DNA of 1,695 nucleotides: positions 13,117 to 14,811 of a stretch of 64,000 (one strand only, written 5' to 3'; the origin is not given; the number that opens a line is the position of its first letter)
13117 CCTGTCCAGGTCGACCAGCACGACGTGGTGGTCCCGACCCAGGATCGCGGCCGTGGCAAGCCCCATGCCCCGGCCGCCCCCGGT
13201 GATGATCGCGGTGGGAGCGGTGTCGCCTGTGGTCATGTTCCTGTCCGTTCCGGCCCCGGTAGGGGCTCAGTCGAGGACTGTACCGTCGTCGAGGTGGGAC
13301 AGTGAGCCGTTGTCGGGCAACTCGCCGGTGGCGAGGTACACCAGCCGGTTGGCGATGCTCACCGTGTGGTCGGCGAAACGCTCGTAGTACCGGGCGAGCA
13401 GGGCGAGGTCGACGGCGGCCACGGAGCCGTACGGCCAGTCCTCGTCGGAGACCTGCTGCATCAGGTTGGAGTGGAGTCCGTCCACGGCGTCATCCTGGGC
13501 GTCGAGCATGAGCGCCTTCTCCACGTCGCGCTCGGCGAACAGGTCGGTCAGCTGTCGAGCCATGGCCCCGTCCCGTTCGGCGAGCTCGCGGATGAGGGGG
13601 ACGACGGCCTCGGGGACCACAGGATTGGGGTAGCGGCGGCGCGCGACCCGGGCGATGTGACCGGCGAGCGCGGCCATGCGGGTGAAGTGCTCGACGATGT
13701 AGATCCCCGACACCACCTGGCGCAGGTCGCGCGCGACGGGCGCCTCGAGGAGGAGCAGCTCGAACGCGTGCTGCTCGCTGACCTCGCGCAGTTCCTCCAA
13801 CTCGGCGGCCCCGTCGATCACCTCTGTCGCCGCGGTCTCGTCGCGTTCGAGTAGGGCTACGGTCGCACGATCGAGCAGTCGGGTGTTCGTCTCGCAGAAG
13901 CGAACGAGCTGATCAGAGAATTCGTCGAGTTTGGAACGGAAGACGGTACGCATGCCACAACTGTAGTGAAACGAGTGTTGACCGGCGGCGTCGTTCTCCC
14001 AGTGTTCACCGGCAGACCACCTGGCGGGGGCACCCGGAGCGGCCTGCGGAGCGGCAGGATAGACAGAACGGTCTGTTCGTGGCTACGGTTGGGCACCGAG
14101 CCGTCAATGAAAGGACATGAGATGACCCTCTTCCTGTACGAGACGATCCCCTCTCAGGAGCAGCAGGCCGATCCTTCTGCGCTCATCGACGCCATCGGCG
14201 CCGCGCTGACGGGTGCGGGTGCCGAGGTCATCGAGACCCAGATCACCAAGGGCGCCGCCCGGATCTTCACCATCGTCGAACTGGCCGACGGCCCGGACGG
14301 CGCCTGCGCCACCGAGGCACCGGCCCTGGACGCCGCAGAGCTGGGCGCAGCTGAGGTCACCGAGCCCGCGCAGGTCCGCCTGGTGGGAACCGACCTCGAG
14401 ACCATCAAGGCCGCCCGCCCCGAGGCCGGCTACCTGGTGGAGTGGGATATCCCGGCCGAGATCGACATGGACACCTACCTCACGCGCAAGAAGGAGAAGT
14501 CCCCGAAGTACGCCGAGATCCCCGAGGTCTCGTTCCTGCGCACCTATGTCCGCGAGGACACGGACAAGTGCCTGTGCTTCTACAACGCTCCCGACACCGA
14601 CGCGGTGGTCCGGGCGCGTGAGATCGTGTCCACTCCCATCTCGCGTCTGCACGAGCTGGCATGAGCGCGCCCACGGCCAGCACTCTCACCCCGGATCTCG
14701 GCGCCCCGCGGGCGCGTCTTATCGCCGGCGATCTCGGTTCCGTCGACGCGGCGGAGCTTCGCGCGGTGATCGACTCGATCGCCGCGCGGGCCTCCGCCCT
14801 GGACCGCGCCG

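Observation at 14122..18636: Candidate uncharacterised uptake-and-catabolism system: DUF4242 + ACAD-fold enzyme + NitT/TauT ABC transporter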

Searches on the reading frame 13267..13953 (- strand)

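Call 4: search_protein_families(library=pfam, proteins=[window:13267-13953:-], max_evalue=0.01)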
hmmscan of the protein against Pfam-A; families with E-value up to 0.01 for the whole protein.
window:13267-13953:- (228 aa): 1 family
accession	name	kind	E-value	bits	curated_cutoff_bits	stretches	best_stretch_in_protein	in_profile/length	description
PF01895.24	PhoU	-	3.2e-22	79.1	23.5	2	121-203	1-88/89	PhoU domain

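Call 5: search_protein_families(library=ncbifam, proteins=[window:13267-13953:-], max_evalue=0.01)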
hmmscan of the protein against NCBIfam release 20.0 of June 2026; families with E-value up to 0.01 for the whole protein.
window:13267-13953:- (228 aa): 3 families
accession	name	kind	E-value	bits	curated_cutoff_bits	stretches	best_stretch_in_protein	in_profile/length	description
TIGR02135.1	phoU_full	equivalog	1.3e-35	123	130.25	1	5-211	3-210/212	phosphate signaling complex protein PhoU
NF008332.0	PRK11115.1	equivalog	4.9e-12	45.9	342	1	5-211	14-220/239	phosphate signaling complex protein PhoU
NF003322.0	PRK04334.1-2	equivalog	0.0039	16.3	290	1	49-102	53-103/295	hypothetical protein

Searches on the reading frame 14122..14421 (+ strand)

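Call 53: search_protein_families(library=pfam, proteins=[window:14122-14421:+], max_evalue=1)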
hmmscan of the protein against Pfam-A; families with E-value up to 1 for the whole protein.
seq(100 aa): 1 family
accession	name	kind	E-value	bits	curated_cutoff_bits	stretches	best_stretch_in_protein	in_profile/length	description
PF14155.11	DUF4307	-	0.082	13.2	27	1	36-98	37-103/111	Domain of unknown function (DUF4307)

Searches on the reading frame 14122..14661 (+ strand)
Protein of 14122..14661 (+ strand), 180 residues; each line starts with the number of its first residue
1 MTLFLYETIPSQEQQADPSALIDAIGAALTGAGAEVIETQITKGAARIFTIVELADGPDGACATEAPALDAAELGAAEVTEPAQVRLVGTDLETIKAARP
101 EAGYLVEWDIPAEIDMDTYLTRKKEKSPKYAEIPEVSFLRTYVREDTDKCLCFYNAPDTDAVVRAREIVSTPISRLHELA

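Call 4: search_protein_families(library=pfam, proteins=[window:14122-14661:+], max_evalue=0.01)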
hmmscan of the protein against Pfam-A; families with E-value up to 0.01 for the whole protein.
window:14122-14661:+ (180 aa): 1 family
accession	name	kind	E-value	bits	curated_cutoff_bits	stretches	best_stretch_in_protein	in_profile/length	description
PF14026.12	SCO4226-like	-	3.1e-19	69.3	28.5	1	104-178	1-75/76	Nickel responsive protein SCO4226-like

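Call 5: search_protein_families(library=ncbifam, proteins=[window:14122-14661:+], max_evalue=0.01)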
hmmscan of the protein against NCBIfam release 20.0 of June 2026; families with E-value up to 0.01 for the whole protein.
window:14122-14661:+ (180 aa): 0 families

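Call 7: search_solved_structures(query=window:14122-14661:+, max_evalue=10, show_alignments=2)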
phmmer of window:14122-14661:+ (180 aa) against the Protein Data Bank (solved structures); distinct sequences matched with E-value up to 10: 0.

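Call 81: predict_structure(protein=window:14122-14661:+)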
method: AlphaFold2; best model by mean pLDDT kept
length: 180 residues; sequences in the alignment: 1
mean_pLDDT: 62.0   pTM: 0.52
mean pLDDT of the five models: 62.0, 57.5, 53.1, 52.7, 49.0
residues with pLDDT >= 90: 0; 70-90: 52; 50-70: 107; < 50: 21
segments of 3 or more residues with pLDDT < 50: 136-142, 169-180
pLDDT, mean of each block of 10 residues (from residue 1): 70 76 81 71 61 62 66 74 56 56 57 62 71 53 52 57 53 38
secondary structure, 60 per line:
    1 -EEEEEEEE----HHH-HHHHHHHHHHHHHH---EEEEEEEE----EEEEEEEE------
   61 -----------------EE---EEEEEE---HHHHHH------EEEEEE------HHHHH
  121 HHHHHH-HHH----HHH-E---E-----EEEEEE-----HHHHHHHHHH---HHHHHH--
elements in order: E2-9 H18-31 E35-42 E47-54 E83-88 H92-97 E104-109 H116-126 E149-154 H160-169 H173-178
